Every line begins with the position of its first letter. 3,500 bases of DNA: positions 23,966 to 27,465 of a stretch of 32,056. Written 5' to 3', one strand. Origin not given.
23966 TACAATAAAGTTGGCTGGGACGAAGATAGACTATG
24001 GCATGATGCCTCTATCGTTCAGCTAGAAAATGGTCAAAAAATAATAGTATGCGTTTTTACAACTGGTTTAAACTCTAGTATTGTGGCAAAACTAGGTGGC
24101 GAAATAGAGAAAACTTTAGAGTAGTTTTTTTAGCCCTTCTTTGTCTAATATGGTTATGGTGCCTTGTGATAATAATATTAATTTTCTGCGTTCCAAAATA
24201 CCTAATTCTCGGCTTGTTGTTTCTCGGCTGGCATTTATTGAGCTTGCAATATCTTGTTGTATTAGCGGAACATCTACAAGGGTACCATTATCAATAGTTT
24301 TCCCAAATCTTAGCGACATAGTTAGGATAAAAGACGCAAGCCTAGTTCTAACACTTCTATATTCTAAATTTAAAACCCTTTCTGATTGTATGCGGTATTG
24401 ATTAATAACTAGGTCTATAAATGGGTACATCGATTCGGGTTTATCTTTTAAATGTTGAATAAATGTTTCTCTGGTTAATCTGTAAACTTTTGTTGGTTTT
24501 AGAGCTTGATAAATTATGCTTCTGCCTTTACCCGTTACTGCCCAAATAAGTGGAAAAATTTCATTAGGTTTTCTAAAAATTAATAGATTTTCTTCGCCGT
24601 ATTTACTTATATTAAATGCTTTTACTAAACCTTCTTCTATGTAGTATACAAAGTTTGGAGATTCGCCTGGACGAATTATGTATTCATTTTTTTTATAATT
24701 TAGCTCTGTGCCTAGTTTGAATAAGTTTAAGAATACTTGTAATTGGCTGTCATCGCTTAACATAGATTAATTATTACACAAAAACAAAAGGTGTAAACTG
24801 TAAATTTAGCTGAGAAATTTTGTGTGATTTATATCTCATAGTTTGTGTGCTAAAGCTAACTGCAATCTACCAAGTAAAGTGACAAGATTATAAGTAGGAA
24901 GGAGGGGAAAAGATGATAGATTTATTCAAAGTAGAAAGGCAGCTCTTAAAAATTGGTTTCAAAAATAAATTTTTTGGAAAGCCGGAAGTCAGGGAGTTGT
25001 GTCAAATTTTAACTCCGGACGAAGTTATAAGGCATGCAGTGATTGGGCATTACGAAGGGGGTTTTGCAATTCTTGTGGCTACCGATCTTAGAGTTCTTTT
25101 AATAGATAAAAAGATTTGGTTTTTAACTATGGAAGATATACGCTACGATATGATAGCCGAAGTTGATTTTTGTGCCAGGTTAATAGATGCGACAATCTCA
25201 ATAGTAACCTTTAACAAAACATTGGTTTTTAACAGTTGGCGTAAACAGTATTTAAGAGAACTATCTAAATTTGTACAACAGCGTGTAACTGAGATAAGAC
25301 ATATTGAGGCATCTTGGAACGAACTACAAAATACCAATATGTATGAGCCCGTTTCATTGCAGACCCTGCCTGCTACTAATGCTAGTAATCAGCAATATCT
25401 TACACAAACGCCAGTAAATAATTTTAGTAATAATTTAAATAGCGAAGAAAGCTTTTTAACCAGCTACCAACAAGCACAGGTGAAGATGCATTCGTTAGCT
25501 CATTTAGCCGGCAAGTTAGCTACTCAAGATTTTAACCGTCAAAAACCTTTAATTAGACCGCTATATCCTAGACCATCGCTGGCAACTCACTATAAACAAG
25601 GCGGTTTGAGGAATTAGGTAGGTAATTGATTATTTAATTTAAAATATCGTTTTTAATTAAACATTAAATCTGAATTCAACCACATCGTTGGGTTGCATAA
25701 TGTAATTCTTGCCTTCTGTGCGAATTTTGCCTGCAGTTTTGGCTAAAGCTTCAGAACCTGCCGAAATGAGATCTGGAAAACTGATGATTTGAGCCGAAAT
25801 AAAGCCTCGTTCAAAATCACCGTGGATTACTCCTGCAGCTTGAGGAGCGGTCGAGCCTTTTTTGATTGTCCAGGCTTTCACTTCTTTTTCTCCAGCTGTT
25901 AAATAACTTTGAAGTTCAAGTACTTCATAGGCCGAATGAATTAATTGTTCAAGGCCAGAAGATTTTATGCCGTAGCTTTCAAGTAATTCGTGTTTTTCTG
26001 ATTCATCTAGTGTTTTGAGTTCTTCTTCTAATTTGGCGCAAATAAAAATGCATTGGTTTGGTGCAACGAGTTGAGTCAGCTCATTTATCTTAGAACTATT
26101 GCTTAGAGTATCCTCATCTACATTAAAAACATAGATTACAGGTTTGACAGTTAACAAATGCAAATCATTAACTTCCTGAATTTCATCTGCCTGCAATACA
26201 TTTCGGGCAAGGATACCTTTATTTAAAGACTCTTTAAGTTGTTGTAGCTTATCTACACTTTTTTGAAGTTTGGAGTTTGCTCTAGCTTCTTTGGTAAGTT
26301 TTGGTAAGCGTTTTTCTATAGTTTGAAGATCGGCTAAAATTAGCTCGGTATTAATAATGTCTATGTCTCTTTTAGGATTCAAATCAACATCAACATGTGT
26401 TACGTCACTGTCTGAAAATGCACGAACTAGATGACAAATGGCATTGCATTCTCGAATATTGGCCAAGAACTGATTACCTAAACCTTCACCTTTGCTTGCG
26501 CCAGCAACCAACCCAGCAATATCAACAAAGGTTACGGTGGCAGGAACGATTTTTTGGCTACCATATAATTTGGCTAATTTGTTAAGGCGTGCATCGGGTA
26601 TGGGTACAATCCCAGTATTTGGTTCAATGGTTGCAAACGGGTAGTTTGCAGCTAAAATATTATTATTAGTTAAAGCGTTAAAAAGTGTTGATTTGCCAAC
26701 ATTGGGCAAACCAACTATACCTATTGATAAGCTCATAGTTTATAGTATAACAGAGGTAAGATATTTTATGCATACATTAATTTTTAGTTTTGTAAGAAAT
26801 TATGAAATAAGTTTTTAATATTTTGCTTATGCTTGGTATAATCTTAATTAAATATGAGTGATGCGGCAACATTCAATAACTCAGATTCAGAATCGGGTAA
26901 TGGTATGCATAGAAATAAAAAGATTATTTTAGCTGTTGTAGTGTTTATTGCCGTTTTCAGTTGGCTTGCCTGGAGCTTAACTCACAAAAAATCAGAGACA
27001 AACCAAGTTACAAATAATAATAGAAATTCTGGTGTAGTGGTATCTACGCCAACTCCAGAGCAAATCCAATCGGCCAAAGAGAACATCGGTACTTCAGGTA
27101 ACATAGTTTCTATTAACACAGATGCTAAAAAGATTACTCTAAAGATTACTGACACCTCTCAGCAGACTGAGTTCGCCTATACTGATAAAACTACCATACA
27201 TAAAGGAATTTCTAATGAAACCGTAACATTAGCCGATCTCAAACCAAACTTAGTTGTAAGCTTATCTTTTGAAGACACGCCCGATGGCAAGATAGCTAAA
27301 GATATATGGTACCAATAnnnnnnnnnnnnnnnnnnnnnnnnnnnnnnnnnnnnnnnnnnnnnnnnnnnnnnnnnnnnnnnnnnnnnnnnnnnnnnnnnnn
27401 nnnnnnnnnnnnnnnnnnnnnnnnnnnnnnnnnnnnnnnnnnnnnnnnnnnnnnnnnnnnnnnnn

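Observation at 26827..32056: Tandemly duplicated two-gene cassette: signal-anchored small protein plus large secreted Cys-rich multidomain protein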

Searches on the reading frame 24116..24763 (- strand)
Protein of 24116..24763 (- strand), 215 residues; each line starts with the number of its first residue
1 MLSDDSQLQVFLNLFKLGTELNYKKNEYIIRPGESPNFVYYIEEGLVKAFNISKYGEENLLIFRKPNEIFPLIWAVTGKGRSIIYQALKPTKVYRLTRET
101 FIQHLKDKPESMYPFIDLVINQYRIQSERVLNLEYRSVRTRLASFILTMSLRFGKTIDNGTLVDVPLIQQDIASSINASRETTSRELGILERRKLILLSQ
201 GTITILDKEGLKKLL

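Call 9: search_protein_families(library=pfam, proteins=[window:24116-24763:-], max_evalue=0.001)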
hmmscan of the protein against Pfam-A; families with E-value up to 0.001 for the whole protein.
window:24116-24763:- (215 aa): 3 families
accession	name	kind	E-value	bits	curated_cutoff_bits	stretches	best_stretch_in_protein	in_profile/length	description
PF13545.12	HTH_Crp_2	-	4.8e-16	58.9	27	1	141-214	2-70/70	Crp-like helix-turn-helix domain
PF00027.35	cNMP_binding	-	2.9e-14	53.2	27.5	1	21-106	2-87/89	Cyclic nucleotide-binding domain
PF00325.26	Crp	-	0.00055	20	21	1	170-196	6-32/32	Bacterial regulatory proteins, crp family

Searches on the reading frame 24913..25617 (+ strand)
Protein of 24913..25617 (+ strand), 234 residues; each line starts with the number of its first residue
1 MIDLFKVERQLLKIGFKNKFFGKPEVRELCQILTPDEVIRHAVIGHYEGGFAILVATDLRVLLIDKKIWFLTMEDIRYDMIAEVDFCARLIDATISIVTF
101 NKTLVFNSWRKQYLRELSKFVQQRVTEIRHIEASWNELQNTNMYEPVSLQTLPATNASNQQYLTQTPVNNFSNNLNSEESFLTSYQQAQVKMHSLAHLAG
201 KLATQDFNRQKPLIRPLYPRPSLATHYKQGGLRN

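Call 9: search_protein_families(library=pfam, proteins=[window:24913-25617:+], max_evalue=0.001)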
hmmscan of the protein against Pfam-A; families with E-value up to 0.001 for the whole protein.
window:24913-25617:+ (234 aa): 1 family
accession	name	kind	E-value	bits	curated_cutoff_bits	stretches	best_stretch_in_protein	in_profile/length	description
PF14470.12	bPH_3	-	1.1e-11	45.5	23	1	33-122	1-94/95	Bacterial PH domain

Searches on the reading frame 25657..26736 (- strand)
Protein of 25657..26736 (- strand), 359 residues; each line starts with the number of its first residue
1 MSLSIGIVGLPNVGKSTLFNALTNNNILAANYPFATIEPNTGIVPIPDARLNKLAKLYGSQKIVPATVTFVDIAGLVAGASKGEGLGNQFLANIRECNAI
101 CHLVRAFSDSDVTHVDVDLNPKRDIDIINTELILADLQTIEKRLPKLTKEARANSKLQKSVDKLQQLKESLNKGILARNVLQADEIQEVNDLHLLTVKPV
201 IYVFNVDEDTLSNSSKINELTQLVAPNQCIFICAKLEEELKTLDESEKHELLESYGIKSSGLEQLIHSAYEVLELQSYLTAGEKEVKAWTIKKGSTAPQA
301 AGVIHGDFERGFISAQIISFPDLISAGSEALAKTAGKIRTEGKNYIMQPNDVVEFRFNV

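Call 9: search_protein_families(library=pfam, proteins=[window:25657-26736:-], max_evalue=0.001)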
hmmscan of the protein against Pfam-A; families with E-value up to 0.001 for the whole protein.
window:25657-26736:- (359 aa): 3 families
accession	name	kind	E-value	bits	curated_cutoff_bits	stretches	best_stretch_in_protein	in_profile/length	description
PF06071.19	YchF-GTPase_C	-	1.6e-35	121.5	27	1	275-358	1-84/84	Protein of unknown function (DUF933)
PF01926.29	MMR_HSR1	-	4.3e-23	82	21.9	1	5-120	2-97/113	50S ribosome-binding GTPase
PF02421.24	FeoB_N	-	2.5e-08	34.1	27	1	5-46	3-44/156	Ferrous iron transport protein B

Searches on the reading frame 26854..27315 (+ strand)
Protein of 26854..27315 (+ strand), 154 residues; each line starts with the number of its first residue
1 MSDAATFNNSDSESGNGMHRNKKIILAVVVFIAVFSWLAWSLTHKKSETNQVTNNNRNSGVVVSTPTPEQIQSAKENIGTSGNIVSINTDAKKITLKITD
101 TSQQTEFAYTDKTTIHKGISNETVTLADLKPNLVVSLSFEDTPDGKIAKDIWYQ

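Call 7: search_protein_families(library=pfam, proteins=[window:26854-27315:+], max_evalue=1)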
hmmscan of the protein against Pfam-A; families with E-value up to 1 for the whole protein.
window:26854-27315:+ (154 aa): 4 families
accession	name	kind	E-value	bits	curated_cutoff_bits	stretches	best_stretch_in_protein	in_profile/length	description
PF12685.13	SpoIIIAH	-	0.0042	17.5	30.6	1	20-107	1-83/191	SpoIIIAH-like protein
PF07199.16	DUF1411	-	0.028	14.5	22.3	1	13-100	8-91/194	Protein of unknown function (DUF1411)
PF00071.28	Ras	-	0.05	13.6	21.6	1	73-114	27-68/162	Ras family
PF11604.15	CusF_Ec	-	0.13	12.6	27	0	80-97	4-21/72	Copper binding periplasmic protein CusF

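Call 22: find_homologous_proteins(query=window:26854-27315:+, max_evalue=0.01)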
Query window:26854-27315:+ (154 aa): 2 proteins with E <= 0.01 among 65 candidates.
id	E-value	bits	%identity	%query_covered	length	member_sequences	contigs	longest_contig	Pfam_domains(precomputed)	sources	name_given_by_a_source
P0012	1.5e-92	325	99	100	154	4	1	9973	-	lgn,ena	-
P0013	2.2e-65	237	73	99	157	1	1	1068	-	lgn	-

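Call 34: search_protein_families(library=ncbifam, proteins=[window:26854-27315:+], max_evalue=0.1)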
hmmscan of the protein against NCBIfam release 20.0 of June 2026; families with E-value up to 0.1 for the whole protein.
window:26854-27315:+ (154 aa): 2 families
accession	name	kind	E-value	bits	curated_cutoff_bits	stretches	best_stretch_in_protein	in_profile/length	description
TIGR02231.1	TIGR02231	subfamily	0.01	14.6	112.6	1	51-130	269-349/524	mucoidy inhibitor MuiA family protein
NF002351.0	PRK01318.1-1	equivalog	0.065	11.9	740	1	18-98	1-74/545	membrane protein insertase YidC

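Call 65: search_solved_structures(query=A4, max_evalue=10, show_alignments=2)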
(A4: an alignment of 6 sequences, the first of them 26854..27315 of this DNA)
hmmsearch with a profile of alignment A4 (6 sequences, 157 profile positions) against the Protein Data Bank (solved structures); distinct sequences matched with E-value up to 10: 9.
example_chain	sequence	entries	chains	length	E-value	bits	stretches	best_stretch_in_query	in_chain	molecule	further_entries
7d3u_A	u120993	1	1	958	0.75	12.8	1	16-48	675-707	Monovalent Na+/H+ antiporter subunit A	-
6v8q_A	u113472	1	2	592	1.1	12.2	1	15-49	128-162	Inner membrane protein YejM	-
5i5d_A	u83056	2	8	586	1.1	12.2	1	15-49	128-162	Inner membrane protein YejM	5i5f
8f68_B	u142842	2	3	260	1.8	11.6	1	10-63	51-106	Cytochrome bo(3) ubiquinol oxidase subunit 2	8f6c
7cub_B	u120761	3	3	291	1.9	11.5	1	10-63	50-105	Cytochrome bo(3) ubiquinol oxidase subunit 2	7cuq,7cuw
5ool_j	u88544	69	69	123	1.9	11.5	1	34-72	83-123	39S ribosomal protein L52, mitochondrial | Large ribosomal subunit protein mL52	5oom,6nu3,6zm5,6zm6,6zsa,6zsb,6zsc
3j7y_j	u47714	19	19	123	1.9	11.5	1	34-72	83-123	mL52 | cDNA FLJ76418, highly similar to Homo sapiens mitochondrial ribosomal protein L52 (MRPL52) | 39S ribosomal protein L52, mitochondrial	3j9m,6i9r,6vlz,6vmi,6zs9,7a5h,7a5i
1fft_B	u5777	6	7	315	2.2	11.3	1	10-63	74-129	UBIQUINOL OXIDASE | Ubiquinol oxidase subunit 2 | Cytochrome bo(3) ubiquinol oxidase subunit 2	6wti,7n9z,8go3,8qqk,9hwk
7xmc_B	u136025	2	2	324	2.4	11.2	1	9-63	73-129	Ubiquinol oxidase subunit 2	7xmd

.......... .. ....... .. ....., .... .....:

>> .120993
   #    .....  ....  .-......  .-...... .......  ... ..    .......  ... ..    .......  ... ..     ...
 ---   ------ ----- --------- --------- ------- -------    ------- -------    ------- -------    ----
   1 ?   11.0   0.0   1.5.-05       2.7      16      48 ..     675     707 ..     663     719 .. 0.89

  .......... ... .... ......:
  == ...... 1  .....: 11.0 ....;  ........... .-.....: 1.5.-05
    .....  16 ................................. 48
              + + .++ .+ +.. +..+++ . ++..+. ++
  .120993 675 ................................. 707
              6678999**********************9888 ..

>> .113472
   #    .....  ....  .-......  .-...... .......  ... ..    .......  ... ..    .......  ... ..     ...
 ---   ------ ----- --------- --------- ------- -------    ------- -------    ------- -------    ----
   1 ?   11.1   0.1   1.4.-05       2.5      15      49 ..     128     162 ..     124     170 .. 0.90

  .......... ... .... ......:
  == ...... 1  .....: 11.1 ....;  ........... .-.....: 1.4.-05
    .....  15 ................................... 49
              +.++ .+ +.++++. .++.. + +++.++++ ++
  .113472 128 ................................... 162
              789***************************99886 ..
